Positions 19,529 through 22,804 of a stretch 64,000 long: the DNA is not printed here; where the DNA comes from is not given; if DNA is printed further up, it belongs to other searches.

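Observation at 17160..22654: Candidate undescribed nuclease/phosphoesterase operon: 991-aa double-metallophosphoesterase protein + beta-CASP MBL nuclease + two unknown proteins, compositionally distinct, abutting the element boundary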

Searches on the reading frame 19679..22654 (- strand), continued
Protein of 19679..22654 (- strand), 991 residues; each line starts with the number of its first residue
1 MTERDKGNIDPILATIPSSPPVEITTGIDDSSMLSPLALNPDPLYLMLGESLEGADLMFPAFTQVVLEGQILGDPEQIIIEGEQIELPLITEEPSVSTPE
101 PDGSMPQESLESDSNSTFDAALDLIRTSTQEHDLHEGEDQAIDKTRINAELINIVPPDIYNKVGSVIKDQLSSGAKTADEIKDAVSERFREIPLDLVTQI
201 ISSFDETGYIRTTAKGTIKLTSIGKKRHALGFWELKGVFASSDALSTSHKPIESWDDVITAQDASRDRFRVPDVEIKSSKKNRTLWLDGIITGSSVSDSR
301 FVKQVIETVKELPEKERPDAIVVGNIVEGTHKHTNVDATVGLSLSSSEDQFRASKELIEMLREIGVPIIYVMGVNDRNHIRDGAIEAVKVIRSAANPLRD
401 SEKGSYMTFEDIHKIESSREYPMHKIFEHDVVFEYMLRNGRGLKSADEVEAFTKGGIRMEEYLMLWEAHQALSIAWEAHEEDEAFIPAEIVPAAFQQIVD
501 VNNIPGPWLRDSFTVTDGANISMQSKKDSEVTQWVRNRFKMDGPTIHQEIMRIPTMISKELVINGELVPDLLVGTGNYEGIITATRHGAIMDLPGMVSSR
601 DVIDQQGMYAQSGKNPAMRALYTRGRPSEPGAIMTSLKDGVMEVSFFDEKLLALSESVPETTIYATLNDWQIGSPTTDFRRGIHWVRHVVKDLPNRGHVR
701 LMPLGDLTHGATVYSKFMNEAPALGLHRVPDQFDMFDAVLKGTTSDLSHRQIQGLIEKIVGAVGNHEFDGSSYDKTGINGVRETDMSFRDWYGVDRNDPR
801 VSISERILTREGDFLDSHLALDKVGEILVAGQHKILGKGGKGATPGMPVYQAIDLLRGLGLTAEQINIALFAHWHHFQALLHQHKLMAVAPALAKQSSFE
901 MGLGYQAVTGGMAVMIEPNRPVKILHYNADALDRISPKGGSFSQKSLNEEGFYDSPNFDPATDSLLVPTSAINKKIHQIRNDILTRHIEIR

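Call 89: find_encoding_contigs(protein=P0012, flank=8000, max_places=2)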
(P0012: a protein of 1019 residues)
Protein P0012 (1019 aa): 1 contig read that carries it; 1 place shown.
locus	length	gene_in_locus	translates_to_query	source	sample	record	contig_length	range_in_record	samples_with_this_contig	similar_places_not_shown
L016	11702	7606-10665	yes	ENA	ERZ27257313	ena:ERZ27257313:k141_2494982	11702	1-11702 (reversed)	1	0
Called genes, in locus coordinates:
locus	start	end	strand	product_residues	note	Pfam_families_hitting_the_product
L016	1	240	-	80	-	?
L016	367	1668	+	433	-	PF00675:Peptidase_M16, PF05193:Peptidase_M16_C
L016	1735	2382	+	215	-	PF02308:MgtC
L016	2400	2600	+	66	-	-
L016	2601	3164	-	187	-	PF01464:SLT, PF06737:Transglycosylas (weak)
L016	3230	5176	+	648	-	-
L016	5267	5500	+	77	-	PF13411:MerR_1 (faint), PF00376:MerR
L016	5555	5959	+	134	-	PF07739:TipAS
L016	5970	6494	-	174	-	PF00561:Abhydrolase_1 (weak), PF12146:Hydrolase_4 (weak)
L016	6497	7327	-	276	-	PF01553:Acyltransferase (faint)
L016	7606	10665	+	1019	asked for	-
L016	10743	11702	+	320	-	?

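Call 90: find_encoding_contigs(protein=P0023, flank=8000, max_places=2)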
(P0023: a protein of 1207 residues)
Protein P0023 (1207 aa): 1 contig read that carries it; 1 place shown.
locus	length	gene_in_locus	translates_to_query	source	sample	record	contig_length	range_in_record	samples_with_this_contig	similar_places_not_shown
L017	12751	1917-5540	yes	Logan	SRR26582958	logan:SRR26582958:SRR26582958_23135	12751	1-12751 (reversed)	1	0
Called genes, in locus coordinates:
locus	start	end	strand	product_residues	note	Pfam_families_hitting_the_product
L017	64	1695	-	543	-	PF13541:ChlI, PF01078:Mg_chelatase, PF00158:Sigma54_activat, PF07728:AAA_5 (weak), PF00493:MCM (weak), PF13335:Mg_chelatase_C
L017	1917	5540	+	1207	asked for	-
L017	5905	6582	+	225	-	-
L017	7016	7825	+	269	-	-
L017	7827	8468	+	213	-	PF24827:AstE_AspA_cat (weak)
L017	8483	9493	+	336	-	PF00579:tRNA-synt_1b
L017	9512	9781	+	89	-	-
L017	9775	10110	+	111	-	PF01588:tRNA_bind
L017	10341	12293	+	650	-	PF00004:AAA, PF07728:AAA_5 (weak), PF17862:AAA_lid_3, PF01434:Peptidase_M41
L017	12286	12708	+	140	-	PF00520:Ion_trans (faint), PF07885:Ion_trans_2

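Call 95: search_protein_families(library=pfam, alignment_id=A3, max_evalue=10)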
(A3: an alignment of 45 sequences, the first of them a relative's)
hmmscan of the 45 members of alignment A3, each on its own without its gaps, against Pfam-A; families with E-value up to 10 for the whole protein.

A. member 1, P0001 (991 aa): 3 families
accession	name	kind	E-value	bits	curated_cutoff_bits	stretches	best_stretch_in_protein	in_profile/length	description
PF00149.33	Metallophos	-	8.9e-05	23.4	21.5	2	750-876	52-190/191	Calcineurin-like phosphoesterase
PF03738.19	GSP_synth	-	0.095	12.3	29.3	1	462-578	247-353/371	Glutathionylspermidine synthase preATP-grasp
PF02129.25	Peptidase_S15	-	0.25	11.5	23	1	345-393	202-249/262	X-Pro dipeptidyl-peptidase (S15 family)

B. families by the number of members that match (of 45 scanned): 33 families (the first 25 are shown)
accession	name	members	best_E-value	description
PF00149.33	Metallophos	26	5e-08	Calcineurin-like phosphoesterase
PF18257.6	DsbG_N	2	0.045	Disulfide isomerase DsbG N-terminal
PF02129.25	Peptidase_S15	2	0.1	X-Pro dipeptidyl-peptidase (S15 family)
PF22848.2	ASD1_dom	1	0.0026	Alpha-L-arabinofuranosidase 1 domain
PF23589.2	WH_AprA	1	0.003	AprA winged helix domain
PF00497.25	SBP_bac_3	1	0.0067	Bacterial extracellular solute-binding proteins, family 3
PF08793.15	2C_adapt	1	0.019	2-cysteine adaptor domain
PF14947.12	HTH_45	1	0.022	Winged helix-turn-helix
PF12850.12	Metallophos_2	1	0.047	Calcineurin-like phosphoesterase superfamily domain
PF08448.16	PAS_4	1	0.054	PAS fold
PF00125.30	Histone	1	0.058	Core histone H2A/H2B/H3/H4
PF00217.24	ATP-gua_Ptrans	1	0.065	ATP:guanido phosphotransferase, C-terminal catalytic domain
PF01090.25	Ribosomal_S19e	1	0.065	Ribosomal protein S19e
PF20343.3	DUF6638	1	0.074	Family of unknown function (DUF6638)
PF06150.17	ChaB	1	0.075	ChaB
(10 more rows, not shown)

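Call 97: find_related_loci(query=A4, collection=metagenome_contigs, flank=8000)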
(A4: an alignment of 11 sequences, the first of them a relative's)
Query A4 (991 aa) in metagenome_contigs; peptide patterns used: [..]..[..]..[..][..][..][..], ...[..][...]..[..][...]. (x = any residue, [..] = any of these).
110 stretches matched a pattern; 11 encode a relative of the query (tblastn E <= 1e-3); 11 distinct loci.
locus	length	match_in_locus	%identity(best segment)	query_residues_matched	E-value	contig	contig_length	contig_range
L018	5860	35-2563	33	134-990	3e-136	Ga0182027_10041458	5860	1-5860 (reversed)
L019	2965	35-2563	33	134-990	8e-141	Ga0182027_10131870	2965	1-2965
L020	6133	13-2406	34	179-990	7e-129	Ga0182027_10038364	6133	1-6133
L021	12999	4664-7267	29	117-990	3e-107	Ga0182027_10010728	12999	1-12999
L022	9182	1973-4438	26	150-979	2e-74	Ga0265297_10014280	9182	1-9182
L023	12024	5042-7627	27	123-976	9e-68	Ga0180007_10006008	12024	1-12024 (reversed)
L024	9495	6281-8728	25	147-959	1e-54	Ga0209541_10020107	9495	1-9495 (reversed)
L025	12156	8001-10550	24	149-986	8e-50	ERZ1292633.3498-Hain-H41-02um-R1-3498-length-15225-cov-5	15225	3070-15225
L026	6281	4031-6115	25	274-984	5e-47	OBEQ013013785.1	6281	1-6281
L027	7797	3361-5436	24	278-984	9e-45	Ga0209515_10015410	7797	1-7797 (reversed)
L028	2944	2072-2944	31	150-440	4e-35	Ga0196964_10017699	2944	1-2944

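Call 110: fold_search(model_id=the predicted structure, library=viral)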
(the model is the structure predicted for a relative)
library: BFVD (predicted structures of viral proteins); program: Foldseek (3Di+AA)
matches with E <= 10: 203; with E <= 0.001: 32
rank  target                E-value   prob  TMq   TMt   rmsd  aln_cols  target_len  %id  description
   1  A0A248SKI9            2.1e-09  1.00  0.20  0.40  21.3       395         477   15  (no name in the UniProt tables at hand)
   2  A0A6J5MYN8            3.2e-09  1.00  0.21  0.43  18.8       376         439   13  Uncharacterized protein [uncultured Caudovirales phage]
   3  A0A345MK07            1.1e-08  1.00  0.20  0.43   5.2       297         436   12  Putative metallophosphatase [Bacillus phage BSP38]
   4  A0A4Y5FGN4            1.7e-08  1.00  0.21  0.45  10.1       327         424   13  DNA polymerase [Lactobacillus phage 3-521]
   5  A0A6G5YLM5            1.8e-08  1.00  0.22  0.48   4.3       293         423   10  (no name in the UniProt tables at hand)
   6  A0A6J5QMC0            3.6e-08  1.00  0.22  0.48   4.2       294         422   15  Uncharacterized protein [uncultured Caudovirales phage]
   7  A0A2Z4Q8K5            7.0e-08  1.00  0.21  0.47   4.7       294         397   12  (no name in the UniProt tables at hand)
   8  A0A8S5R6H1            7.8e-08  1.00  0.21  0.40   5.0       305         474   10  DNA polymerase II small subunit [Ackermannviridae sp. ctaCq7]
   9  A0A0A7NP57            1.3e-07  1.00  0.21  0.41   4.1       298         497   10  Calcineurin-like phosphoesterase domain-containing protein [Lactobacillus phage LfeInf]
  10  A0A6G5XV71            2.1e-07  1.00  0.20  0.36   7.0       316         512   12  (no name in the UniProt tables at hand)
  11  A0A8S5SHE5            2.1e-07  1.00  0.21  0.48   9.6       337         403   13  DNA polymerase II small subunit [Siphoviridae sp. ctBCr48]
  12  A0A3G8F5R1            3.6e-07  1.00  0.20  0.73   4.1       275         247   14  (no name in the UniProt tables at hand)
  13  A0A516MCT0            3.7e-07  1.00  0.20  0.44   7.4       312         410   13  (no name in the UniProt tables at hand)
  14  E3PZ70                4.6e-07  1.00  0.19  0.45  23.5       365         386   13  Uncharacterized protein [Roseovarius sp. 217 phage 1]
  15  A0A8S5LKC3            5.6e-07  1.00  0.19  0.44  11.9       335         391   15  DNA polymerase II small subunit [Siphoviridae sp. ctcPV5]
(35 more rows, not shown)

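Call 113: search_protein_families(library=pfam, proteins=[L018:2571-3158:+, L018:3159-3338:+, L018:3394-4794:+, L018:4829-5332:+, L020:2581-4305:+, L020:4515-6122:-, L004:1055-2716:+], max_evalue=0.1)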
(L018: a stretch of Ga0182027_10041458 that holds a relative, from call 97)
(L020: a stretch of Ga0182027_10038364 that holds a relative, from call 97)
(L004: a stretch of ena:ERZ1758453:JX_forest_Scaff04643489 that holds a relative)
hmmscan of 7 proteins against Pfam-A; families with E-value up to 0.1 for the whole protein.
L018:2571-3158:+ (195 aa): 0 families

L018:3159-3338:+ (59 aa): 0 families

L018:3394-4794:+ (466 aa): 6 families
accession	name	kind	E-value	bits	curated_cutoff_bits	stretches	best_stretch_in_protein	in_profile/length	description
PF10996.14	Beta-Casp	-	2.3e-25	89.9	27.7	1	237-366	2-120/120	Beta-Casp domain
PF07521.17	RMMBL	-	8.6e-13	48.5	21.6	1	388-441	2-54/63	Zn-dependent metallo-hydrolase RNA specificity domain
PF00753.33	Lactamase_B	-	7.9e-10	39.4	22.7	1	19-173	8-152/196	Metallo-beta-lactamase superfamily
PF12706.13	Lactamase_B_2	-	1.1e-09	38.7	27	1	54-229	28-197/200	Beta-lactamase superfamily domain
PF16661.11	Lactamase_B_6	-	4.1e-07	30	27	1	27-160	6-152/193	Metallo-beta-lactamase superfamily domain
PF13483.12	Lactamase_B_3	-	0.0051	17.2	24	1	17-101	6-76/160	Beta-lactamase superfamily domain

L018:4829-5332:+ (167 aa): 0 families

L020:2581-4305:+ (574 aa): 1 family
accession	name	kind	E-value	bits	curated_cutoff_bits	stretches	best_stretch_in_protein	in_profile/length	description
PF10343.14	Q_salvage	-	1.4e-25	90.9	25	1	409-573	121-284/285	Queuosine salvage protein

L020:4515-6122:- (535 aa): 3 families
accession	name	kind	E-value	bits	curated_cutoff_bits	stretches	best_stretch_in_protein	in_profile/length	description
PF00239.26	Resolvase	-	5.2e-31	108.1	23.3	1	13-158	1-141/145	Resolvase, N terminal domain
PF07508.19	Recombinase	-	1.5e-08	35.3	21.1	1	198-274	17-102/102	Recombinase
PF13408.12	Zn_ribbon_recom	-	2.3e-05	25.1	25.3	1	293-344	1-56/58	Recombinase zinc beta ribbon domain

L004:1055-2716:+ (553 aa): 10 families
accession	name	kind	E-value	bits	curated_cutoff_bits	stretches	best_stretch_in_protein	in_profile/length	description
PF00004.35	AAA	-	1e-20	74.9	21.2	1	324-446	1-127/131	ATPase family associated with various cellular activities (AAA)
PF13191.12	AAA_16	-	0.00024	22.1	32.6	1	320-355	24-59/167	AAA ATPase domain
PF20720.3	nSTAND3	-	0.00065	19.9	27.2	1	324-430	20-114/155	Novel STAND NTPase 3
PF13401.12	AAA_22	-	0.0013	19.5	27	1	322-352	6-39/130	AAA domain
PF17862.7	AAA_lid_3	-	0.004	17.1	27.2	1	485-507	3-25/45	AAA+ lid domain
PF05729.18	NACHT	-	0.0055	17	26.7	0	324-345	3-24/167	NACHT domain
PF13173.12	AAA_14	-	0.0083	16.6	27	1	324-392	5-74/129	AAA domain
PF07728.20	AAA_5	-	0.0089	16.5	22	1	324-358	2-37/139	AAA domain (dynein-related subfamily)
PF25199.1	nSTAND_NTPase5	-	0.023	14.9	34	1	302-401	24-117/145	Novel STAND NTPase 5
PF00005.33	ABC_tran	-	0.049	14.7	25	0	317-373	7-65/137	ABC transporter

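Call 114: list_cluster_members(proteins=[P0006, P0013, P0014, P0016, P0017, P0021, P0029, P0049, P0054, P0075])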
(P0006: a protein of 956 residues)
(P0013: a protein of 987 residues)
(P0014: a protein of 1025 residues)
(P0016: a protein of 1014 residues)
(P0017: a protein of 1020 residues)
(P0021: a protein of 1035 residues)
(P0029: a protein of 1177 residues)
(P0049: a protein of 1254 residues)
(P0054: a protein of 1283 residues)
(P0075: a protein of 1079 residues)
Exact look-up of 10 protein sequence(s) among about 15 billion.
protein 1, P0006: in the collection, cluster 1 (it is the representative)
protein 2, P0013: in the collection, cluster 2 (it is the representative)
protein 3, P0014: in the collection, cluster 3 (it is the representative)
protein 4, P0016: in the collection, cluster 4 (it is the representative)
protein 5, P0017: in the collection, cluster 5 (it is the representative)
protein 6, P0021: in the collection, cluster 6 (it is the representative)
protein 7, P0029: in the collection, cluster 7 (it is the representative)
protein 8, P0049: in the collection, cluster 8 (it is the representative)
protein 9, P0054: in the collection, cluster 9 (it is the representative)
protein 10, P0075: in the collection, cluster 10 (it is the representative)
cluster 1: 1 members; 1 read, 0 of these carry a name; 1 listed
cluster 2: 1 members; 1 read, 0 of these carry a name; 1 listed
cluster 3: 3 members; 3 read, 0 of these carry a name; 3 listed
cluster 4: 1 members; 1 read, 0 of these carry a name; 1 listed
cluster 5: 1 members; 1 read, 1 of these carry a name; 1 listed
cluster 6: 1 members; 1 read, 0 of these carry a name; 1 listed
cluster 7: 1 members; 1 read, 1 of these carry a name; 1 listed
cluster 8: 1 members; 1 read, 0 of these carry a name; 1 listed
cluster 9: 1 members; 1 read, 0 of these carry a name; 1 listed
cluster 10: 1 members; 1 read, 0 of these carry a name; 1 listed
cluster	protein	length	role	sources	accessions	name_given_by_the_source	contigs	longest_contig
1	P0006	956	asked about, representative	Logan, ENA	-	-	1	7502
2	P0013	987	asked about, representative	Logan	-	-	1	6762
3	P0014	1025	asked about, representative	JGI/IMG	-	-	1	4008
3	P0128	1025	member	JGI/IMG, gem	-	-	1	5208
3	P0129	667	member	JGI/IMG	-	-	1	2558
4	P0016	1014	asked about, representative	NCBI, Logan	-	-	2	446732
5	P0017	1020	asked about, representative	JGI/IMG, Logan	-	hypothetical protein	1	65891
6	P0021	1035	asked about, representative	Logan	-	-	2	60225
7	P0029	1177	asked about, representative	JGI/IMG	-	hypothetical protein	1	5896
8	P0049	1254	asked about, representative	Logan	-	-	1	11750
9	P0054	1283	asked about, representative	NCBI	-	-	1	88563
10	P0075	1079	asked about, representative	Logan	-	-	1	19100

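Call 118: find_related_loci(query=A4, collection=viral_contigs, flank=6000)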
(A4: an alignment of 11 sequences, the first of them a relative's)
Query A4 (991 aa) in viral_contigs; peptide patterns used: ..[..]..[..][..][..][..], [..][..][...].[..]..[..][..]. (x = any residue, [..] = any of these).
44 stretches matched a pattern, but none encodes a relative of the query by tblastn (E <= 1e-3).
